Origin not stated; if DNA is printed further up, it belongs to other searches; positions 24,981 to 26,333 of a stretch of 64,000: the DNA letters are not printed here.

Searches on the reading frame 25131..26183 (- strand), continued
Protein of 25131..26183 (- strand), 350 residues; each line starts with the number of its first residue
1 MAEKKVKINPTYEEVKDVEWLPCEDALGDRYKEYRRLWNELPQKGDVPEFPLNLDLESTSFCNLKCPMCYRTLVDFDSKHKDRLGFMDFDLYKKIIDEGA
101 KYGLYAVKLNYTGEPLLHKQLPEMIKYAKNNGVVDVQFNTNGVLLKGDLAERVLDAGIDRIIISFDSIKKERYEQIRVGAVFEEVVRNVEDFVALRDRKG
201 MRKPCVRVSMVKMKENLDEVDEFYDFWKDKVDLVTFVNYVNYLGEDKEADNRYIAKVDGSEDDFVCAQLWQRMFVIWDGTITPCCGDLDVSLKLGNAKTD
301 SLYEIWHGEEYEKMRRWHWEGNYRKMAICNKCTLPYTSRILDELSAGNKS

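Call 48: search_protein_families(library=ncbifam, proteins=[L013:6144-7064:+, L013:7061-7648:+, L013:7645-8661:+, L013:8662-9705:+, L013:10946-12010:+, L013:12007-13266:+, L059:7370-8350:+, L059:8343-9056:+, L059:9049-9894:+, L059:11041-12057:+], max_evalue=1e-10)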
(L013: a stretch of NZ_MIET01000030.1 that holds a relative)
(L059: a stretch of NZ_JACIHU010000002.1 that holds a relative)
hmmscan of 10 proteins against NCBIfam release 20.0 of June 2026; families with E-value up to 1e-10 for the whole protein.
L013:6144-7064:+ (306 aa): 9 families
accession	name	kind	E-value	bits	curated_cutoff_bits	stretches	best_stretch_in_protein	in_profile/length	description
NF004559.0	PRK05899.2-5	equivalog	5.3e-46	157.1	488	1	2-300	321-620/627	transketolase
TIGR00204.1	dxs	equivalog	6.5e-45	153.8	465.95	1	3-299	314-610/616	1-deoxy-D-xylulose-5-phosphate synthase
NF003933.0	PRK05444.2-2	equivalog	4.7e-41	141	395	1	26-300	322-601/606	1-deoxy-D-xylulose-5-phosphate synthase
NF008968.0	PRK12315.1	subfamily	1.1e-33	116.4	510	1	31-301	312-578/582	1-deoxy-D-xylulose-5-phosphate synthase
NF004556.0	PRK05899.2-2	equivalog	7e-23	80.7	575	1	2-301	325-635/639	transketolase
TIGR00232.1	tktlase_bact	equivalog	9.4e-18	63.9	682.25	1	2-242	352-603/654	transketolase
NF006667.0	PRK09212.1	subfamily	9.8e-18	64.1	321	1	34-258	45-277/327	pyruvate dehydrogenase complex E1 component subunit beta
NF008854.0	PRK11892.1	equivalog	2.4e-14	52.8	454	1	34-258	183-416/464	pyruvate dehydrogenase complex E1 component subunit beta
NF004558.0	PRK05899.2-4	equivalog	1.9e-13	49.7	788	1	38-300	389-646/651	transketolase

L013:7061-7648:+ (195 aa): 0 families

L013:7645-8661:+ (338 aa): 0 families

L013:8662-9705:+ (347 aa): 16 families
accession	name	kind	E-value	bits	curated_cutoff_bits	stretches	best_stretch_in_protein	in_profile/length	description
TIGR03451.1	mycoS_dep_FDH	equivalog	3e-65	220.4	512.9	2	112-341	127-356/358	S-(hydroxymethyl)mycothiol dehydrogenase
TIGR02818.1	adh_III_F_hyde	equivalog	4.4e-65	220.1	543.95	2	110-341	134-366/368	S-(hydroxymethyl)glutathione dehydrogenase/class III alcohol dehydrogenase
TIGR03989.1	Rxyl_3153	subfamily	4.7e-59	200.5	440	2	107-341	132-368/370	NDMA-dependent alcohol dehydrogenase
NF006940.0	PRK09422.1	equivalog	3.5e-39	134.7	344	1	1-337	1-328/338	alcohol dehydrogenase AdhP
TIGR00692.1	tdh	equivalog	1.9e-29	102.8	458.35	1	16-329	13-326/340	L-threonine 3-dehydrogenase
NF007642.0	PRK10309.1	equivalog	3.1e-29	102.3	550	1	5-336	4-338/347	galactitol-1-phosphate 5-dehydrogenase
NF041097.1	keto_inos_dh_IolM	equivalog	2.8e-27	95.4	450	1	163-340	208-386/389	scyllo-inosose 3-dehydrogenase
NF041172.1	AcrlCoa_red_Thmprot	equivalog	1.3e-24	86.8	500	1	1-336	1-326/334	acryloyl-CoA reductase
TIGR03366.1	HpnZ_proposed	hypoth_equivalog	2.1e-24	86.3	328.1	1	100-276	94-267/315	putative phosphonate catabolism associated alcohol dehydrogenase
NF003808.0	PRK05396.1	equivalog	2.2e-24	86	380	1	7-333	7-330/341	L-threonine 3-dehydrogenase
NF010344.0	PRK13771.1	subfamily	6.3e-24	84.6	349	1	1-336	1-325/334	putative alcohol dehydrogenase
NF047908.1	AldhRedAhr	equivalog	1.1e-18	67.3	470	1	9-333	12-324/335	NADPH-dependent aldehyde reductase Ahr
NF007489.0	PRK10083.1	equivalog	3.2e-18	65.8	376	1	5-223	4-222/339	Zn-dependent oxidoreductase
TIGR02824.1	quinone_pig3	subfamily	8.5e-17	61.1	296.8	0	115-335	93-316/325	putative NAD(P)H quinone oxidoreductase, PIG3 family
TIGR03201.1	dearomat_had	equivalog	3.5e-16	59.2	338.65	0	161-343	166-348/349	6-hydroxycyclohex-1-ene-1-carbonyl-CoA dehydrogenase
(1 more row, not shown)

L013:10946-12010:+ (354 aa): 16 families
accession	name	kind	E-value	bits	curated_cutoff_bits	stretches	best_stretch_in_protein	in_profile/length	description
NF052502.1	man1P_GTase_Rv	exception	3.7e-44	151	440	1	128-343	4-224/352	mannose-1-phosphate guanylyltransferase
TIGR03992.1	Arch_glmU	subfamily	3.1e-43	148.2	292.1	1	128-348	4-226/393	bifunctional sugar-1-phosphate nucleotidylyltransferase/acetyltransferase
NF045761.1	NAMPUrTaseMurU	equivalog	2e-35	122.7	250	1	128-347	4-225/226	N-acetylmuramate alpha-1-phosphate uridylyltransferase MurU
NF049965.1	GlMnHpPGnyltfHddC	equivalog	1.9e-30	106.2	300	1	128-346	4-218/221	D-glycero-D-manno-heptose 1-phosphate guanosyltransferase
TIGR01208.1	rmlA_long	equivalog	8.2e-25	87.4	320.25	1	128-347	3-232/353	glucose-1-phosphate thymidylyltransferase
TIGR02623.1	G1P_cyt_trans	equivalog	1.5e-24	86.8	300.25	1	128-189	4-65/255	glucose-1-phosphate cytidylyltransferase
NF041173.1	Sug_nt_acttase_Thmprot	equivalog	3.3e-23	82.3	600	1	128-348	4-226/405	bifunctional sugar-1-phosphate nucleotidylyltransferase/acetyltransferase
NF041313.1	UDPGP_AglF_Halo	equivalog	2.3e-22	79.6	400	1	128-346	4-231/234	UTP--glucose-1-phosphate uridylyltransferase AglF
TIGR00393.1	kpsF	subfamily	7.7e-15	55.2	203.7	1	15-110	171-266/268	KpsF/GutQ family sugar-phosphate isomerase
NF003670.0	PRK05293.1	equivalog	1e-13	51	470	1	128-345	8-254/382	glucose-1-phosphate adenylyltransferase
TIGR02091.1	glgC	equivalog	2.4e-13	49.9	424.9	1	128-338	4-248/364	glucose-1-phosphate adenylyltransferase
TIGR01173.1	glmU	equivalog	5.9e-13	48.4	366.85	1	127-302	3-180/452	bifunctional UDP-N-acetylglucosamine diphosphorylase/glucosamine-1-phosphate N-acetyltransferase GlmU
NF045697.1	MurNAcPUrMurU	equivalog_domain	1.4e-12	47.6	370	1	129-228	2-102/229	N-acetylmuramate alpha-1-phosphate uridylyltransferase MurU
NF010939.0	PRK14359.1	equivalog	9.4e-12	44.2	592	1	126-301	4-177/430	bifunctional UDP-N-acetylglucosamine diphosphorylase/glucosamine-1-phosphate N-acetyltransferase GlmU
NF041135.1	IPPtranDIPPsyn_Thcocales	equivalog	1.3e-11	44.1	580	1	128-347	4-215/419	bifunctional L-myo-inositol-1-phosphate cytidylyltransferase/CDP-L-myo-inositol myo-inositolphosphotransferase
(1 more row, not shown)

L013:12007-13266:+ (419 aa): 0 families

L059:7370-8350:+ (326 aa): 21 families
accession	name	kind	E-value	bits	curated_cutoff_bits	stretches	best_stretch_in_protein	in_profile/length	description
TIGR04180.1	EDH_00030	hypoth_equivalog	1.7e-154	513.2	475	1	5-298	2-297/297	NAD-dependent 4,6-dehydratase LegB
TIGR01181.1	dTDP_gluc_dehyt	equivalog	6.7e-47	160.1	365.1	1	4-315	2-316/321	dTDP-glucose 4,6-dehydratase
TIGR01179.1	galE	equivalog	7.5e-41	140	262.3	1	4-182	2-182/332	UDP-glucose 4-epimerase GalE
TIGR02622.1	CDP_4_6_dhtase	equivalog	2.5e-26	92.7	278.45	1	2-312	5-332/352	CDP-glucose 4,6-dehydratase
TIGR03466.1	HpnA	hypoth_equivalog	3e-26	92.1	367.65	1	3-258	2-247/327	hopanoid-associated sugar epimerase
NF007582.0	PRK10217.1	equivalog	6.2e-26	91.3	698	1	1-310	1-331/355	dTDP-glucose 4,6-dehydratase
NF011728.1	PRK15181.1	equivalog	1.7e-25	89.8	760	1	2-310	16-337/348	Vi polysaccharide biosynthesis UDP-N-acetylglucosaminuronic acid C-4 epimerase TviC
NF007490.0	PRK10084.1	subfamily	1.1e-24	87.2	649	1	3-315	2-339/361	dTDP-glucose 4,6-dehydratase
NF007956.0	PRK10675.1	subfamily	4.1e-22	78.8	394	1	3-182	2-186/338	UDP-glucose 4-epimerase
TIGR01472.1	gmd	equivalog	1.3e-21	77.2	415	1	2-269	1-280/342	GDP-mannose 4,6-dehydratase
NF047922.1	GDPFucSynFcl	equivalog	1.1e-18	67.7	500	1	72-311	54-302/308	GDP-L-fucose synthase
NF042423.1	oxyalk_red_Shew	equivalog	2.1e-18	66.5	580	1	2-217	9-212/331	2-alkyl-3-oxoalkanoate reductase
NF042422.1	oxyalk_red_OleD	equivalog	2.9e-17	63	580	1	3-251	2-244/329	2-alkyl-3-oxoalkanoate reductase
TIGR03589.1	PseB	equivalog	3.8e-17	62.2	407.75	1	2-246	5-233/324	UDP-N-acetylglucosamine 4,6-dehydratase (inverting)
NF052578.1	StrlDmthSdmBMthl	equivalog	3.1e-16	60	600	1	4-260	3-248/328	sterol demethylase protein SdmB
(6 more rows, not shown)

L059:8343-9056:+ (237 aa): 13 families
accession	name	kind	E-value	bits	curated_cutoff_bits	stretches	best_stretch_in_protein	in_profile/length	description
NF052502.1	man1P_GTase_Rv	exception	3.6e-39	134.6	440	1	5-221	3-224/352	mannose-1-phosphate guanylyltransferase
TIGR03992.1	Arch_glmU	subfamily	1.1e-33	116.7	292.1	1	4-224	2-224/393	bifunctional sugar-1-phosphate nucleotidylyltransferase/acetyltransferase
NF049965.1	GlMnHpPGnyltfHddC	equivalog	1.3e-31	110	300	1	4-224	2-218/221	D-glycero-D-manno-heptose 1-phosphate guanosyltransferase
NF045761.1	NAMPUrTaseMurU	equivalog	4.2e-28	98.7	250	1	4-218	2-218/226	N-acetylmuramate alpha-1-phosphate uridylyltransferase MurU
TIGR01208.1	rmlA_long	equivalog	5.4e-23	81.4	320.25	1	4-223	1-230/353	glucose-1-phosphate thymidylyltransferase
NF041313.1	UDPGP_AglF_Halo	equivalog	3.8e-20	72.3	400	1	4-221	2-228/234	UTP--glucose-1-phosphate uridylyltransferase AglF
NF041173.1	Sug_nt_acttase_Thmprot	equivalog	2.3e-18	66.4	600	1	4-219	2-219/405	bifunctional sugar-1-phosphate nucleotidylyltransferase/acetyltransferase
TIGR02091.1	glgC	equivalog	1.3e-16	60.7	424.9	0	97-218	112-250/364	glucose-1-phosphate adenylyltransferase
TIGR02623.1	G1P_cyt_trans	equivalog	1.4e-16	60.8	300.25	0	4-68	2-66/255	glucose-1-phosphate cytidylyltransferase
TIGR01207.1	rmlA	equivalog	2e-15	56.7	360.65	1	5-233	2-242/286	glucose-1-phosphate thymidylyltransferase RfbA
NF003670.0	PRK05293.1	equivalog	4.1e-14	52.3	470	0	98-216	118-247/382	glucose-1-phosphate adenylyltransferase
NF012024.0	PRK15480.1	equivalog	2.1e-12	46.8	588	1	2-175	3-182/292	glucose-1-phosphate thymidylyltransferase RfbA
NF002772.0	PRK02862.1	equivalog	3.2e-12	45.9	537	0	98-162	116-182/429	glucose-1-phosphate adenylyltransferase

L059:9049-9894:+ (281 aa): 13 families
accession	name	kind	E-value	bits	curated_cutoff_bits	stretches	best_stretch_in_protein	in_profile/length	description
TIGR04180.1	EDH_00030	hypoth_equivalog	3.7e-39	134.6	475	1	34-268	54-296/297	NAD-dependent 4,6-dehydratase LegB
TIGR01179.1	galE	equivalog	2.1e-35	122.1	262.3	2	51-157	72-181/332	UDP-glucose 4-epimerase GalE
TIGR02197.1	heptose_epim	equivalog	1.6e-26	93.3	274.6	1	5-279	2-311/316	ADP-glyceromanno-heptose 6-epimerase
TIGR01181.1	dTDP_gluc_dehyt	equivalog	2.2e-25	89.4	365.1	1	36-277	57-307/321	dTDP-glucose 4,6-dehydratase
NF007956.0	PRK10675.1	subfamily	6.4e-19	68.3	394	0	35-156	56-184/338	UDP-glucose 4-epimerase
NF042422.1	oxyalk_red_OleD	equivalog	1.7e-18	67.1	580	1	5-234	4-253/329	2-alkyl-3-oxoalkanoate reductase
TIGR01746.1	Thioester-redct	subfamily_domain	1e-17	64.5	213.35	1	71-238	107-287/371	thioester reductase domain-containing protein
TIGR01214.1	rmlD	equivalog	2.4e-17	63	224.05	1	5-237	3-235/285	dTDP-4-dehydrorhamnose reductase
NF042423.1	oxyalk_red_Shew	equivalog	3.4e-17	62.5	580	1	4-197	11-217/331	2-alkyl-3-oxoalkanoate reductase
NF047837.1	UDPAcbARedWbcJ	equivalog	7.9e-15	54.6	500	1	4-220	3-204/372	UDP-2-acetamido-2,6-beta-L-arabino-hexul-4-ose reductase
NF047922.1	GDPFucSynFcl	equivalog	2.3e-12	47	500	1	6-277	7-297/308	GDP-L-fucose synthase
NF011728.1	PRK15181.1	equivalog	3.6e-11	42.7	760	0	54-279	95-335/348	Vi polysaccharide biosynthesis UDP-N-acetylglucosaminuronic acid C-4 epimerase TviC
TIGR02622.1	CDP_4_6_dhtase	equivalog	8.5e-11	41.6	278.45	0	52-277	80-326/352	CDP-glucose 4,6-dehydratase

L059:11041-12057:+ (338 aa): 2 families
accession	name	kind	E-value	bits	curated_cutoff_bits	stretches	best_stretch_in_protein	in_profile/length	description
TIGR03569.1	NeuB_NnaB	equivalog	4.9e-100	334.8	399.65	1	10-331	1-328/329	N-acetylneuraminate synthase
TIGR03586.1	PseI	equivalog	2.8e-83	279.8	340.25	1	10-327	2-322/327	pseudaminic acid synthase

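Call 55: search_solved_structures(query=A1, max_evalue=1e-20, show_alignments=2)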
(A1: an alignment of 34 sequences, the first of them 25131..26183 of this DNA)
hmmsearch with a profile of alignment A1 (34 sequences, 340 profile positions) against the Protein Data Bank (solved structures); distinct sequences matched with E-value up to 1e-20: 2.
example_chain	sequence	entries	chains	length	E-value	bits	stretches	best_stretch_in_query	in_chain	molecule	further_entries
4m7t_A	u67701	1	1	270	7e-25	91.1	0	255-336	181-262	BtrN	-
4m7s_A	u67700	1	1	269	1.2e-24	90.4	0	255-336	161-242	BtrN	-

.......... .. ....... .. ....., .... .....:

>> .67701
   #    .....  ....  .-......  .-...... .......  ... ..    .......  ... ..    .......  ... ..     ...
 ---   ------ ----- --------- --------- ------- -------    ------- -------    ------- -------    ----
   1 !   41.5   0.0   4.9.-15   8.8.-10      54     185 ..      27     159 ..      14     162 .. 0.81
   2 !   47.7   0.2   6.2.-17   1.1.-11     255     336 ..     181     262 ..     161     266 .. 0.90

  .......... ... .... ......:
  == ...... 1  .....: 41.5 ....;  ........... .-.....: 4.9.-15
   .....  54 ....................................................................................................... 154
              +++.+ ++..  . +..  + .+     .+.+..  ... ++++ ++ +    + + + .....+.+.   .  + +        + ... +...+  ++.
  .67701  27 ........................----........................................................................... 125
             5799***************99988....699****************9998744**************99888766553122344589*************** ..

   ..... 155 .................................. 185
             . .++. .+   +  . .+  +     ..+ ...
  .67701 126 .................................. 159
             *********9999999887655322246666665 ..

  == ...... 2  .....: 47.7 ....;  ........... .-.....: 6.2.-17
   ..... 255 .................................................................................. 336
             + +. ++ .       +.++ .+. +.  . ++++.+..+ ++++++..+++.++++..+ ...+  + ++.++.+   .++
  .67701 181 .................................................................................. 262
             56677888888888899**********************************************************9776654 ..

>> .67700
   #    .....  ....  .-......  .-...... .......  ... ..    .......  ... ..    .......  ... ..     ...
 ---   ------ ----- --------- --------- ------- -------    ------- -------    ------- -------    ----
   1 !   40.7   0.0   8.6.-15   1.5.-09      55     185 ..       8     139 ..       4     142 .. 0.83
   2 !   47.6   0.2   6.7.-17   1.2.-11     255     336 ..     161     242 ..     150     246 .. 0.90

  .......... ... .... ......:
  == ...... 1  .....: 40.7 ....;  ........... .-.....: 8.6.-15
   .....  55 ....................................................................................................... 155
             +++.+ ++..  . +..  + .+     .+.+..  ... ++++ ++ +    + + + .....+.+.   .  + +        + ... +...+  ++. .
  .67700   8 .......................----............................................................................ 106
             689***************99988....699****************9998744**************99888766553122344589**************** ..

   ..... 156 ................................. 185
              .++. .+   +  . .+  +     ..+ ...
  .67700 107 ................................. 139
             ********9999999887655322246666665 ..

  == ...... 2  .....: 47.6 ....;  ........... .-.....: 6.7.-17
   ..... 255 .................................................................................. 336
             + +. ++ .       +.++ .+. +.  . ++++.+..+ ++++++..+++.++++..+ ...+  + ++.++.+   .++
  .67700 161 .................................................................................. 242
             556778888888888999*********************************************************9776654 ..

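Call 78: search_dna_similar(query=L059:9896-10966:+, collection=plasmids, mode=protein, max_rows=15, max_evalue=1e-30)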
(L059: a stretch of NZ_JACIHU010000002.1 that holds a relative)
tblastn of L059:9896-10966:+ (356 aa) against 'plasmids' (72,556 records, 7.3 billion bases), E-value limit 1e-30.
Records with a match: 2; places in all: 2; records where one place covers at least 80% of the query: 2.
Best place of each record, by identity: 90-95% 1; 80-90% 1.
By first word of the organism name: Rhizobium 1; Neorhizobium 1.
By predicted mobility (MOB-suite, as given by PLSDB): non-mobilizable 2.
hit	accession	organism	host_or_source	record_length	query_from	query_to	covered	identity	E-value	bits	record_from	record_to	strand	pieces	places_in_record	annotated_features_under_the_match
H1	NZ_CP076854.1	Rhizobium sp. WYJ-E13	Curcuma wenyujin Y.H. Chen et C. ...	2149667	1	356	100%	94.9%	0e+0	687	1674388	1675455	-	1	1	none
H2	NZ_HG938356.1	Neorhizobium galegae bv. officinalis bv. officinalis str. ...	Galega officinalis root nodule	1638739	1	355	100%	86.2%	0e+0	635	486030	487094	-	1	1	record has no annotation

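Call 79: get_annotated_region(hit=H1, flank=9000)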
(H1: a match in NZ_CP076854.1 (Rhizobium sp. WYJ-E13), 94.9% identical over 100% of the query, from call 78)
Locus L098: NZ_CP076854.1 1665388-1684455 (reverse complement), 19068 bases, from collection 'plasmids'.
description: Rhizobium sp. WYJ-E13 plasmid unnamed1, complete sequence
organism: Rhizobium sp. WYJ-E13 (NCBI taxid 2849093)
taxonomy: Bacteria; Pseudomonadota; Alphaproteobacteria; Hyphomicrobiales; Rhizobiaceae; Rhizobium; Rhizobium sp. WYJ-E13
host: -; source: Curcuma wenyujin Y.H. Chen et C. Ling,cell culture,root; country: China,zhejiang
typing (MOB-suite, as given by PLSDB): non-mobilizable
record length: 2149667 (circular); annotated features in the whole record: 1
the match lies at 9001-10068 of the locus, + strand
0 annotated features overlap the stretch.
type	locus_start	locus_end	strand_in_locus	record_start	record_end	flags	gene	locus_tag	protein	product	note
